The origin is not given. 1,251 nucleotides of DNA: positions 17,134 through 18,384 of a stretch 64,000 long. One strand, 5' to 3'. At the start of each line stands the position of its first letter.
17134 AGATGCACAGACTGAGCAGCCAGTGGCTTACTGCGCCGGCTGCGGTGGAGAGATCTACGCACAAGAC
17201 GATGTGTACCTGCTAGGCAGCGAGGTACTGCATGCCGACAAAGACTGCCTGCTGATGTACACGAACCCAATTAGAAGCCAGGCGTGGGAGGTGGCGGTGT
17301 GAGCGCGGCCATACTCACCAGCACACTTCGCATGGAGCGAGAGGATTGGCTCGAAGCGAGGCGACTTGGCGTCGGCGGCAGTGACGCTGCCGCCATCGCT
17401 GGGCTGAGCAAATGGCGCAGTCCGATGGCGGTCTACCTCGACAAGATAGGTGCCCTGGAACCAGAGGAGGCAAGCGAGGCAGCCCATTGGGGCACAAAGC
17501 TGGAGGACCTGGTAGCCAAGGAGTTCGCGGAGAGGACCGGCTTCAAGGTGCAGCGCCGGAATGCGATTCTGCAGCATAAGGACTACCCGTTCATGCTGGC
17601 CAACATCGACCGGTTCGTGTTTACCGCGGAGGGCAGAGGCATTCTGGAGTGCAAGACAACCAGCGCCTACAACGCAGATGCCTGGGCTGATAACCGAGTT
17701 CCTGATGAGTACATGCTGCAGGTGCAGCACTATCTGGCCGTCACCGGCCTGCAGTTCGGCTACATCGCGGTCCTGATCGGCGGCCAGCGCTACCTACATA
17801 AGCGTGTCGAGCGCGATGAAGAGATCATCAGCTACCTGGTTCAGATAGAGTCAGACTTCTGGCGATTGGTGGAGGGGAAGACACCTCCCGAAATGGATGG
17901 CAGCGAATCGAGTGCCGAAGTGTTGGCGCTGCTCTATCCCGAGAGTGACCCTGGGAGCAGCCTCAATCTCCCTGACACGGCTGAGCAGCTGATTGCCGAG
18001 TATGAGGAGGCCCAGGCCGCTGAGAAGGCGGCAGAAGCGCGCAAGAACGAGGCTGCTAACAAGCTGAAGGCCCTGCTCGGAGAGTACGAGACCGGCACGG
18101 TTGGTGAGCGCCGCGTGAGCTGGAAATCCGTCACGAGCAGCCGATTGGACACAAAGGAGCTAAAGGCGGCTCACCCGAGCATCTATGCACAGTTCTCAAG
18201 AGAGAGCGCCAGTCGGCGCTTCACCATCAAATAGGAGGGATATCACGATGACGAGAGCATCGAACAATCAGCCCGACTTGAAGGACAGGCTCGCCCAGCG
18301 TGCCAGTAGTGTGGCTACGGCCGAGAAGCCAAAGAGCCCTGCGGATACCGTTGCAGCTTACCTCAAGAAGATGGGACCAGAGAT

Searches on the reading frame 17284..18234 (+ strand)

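Call 66: search_protein_families(library=pfam, proteins=[window:17284-18234:+], max_evalue=0.001)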
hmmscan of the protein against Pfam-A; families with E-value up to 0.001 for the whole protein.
window:17284-18234:+ (316 aa): 1 family
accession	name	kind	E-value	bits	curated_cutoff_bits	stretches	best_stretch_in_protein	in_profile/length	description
PF09588.16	YqaJ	-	4.6e-42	144.3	22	1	21-156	1-149/150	YqaJ-like viral recombinase domain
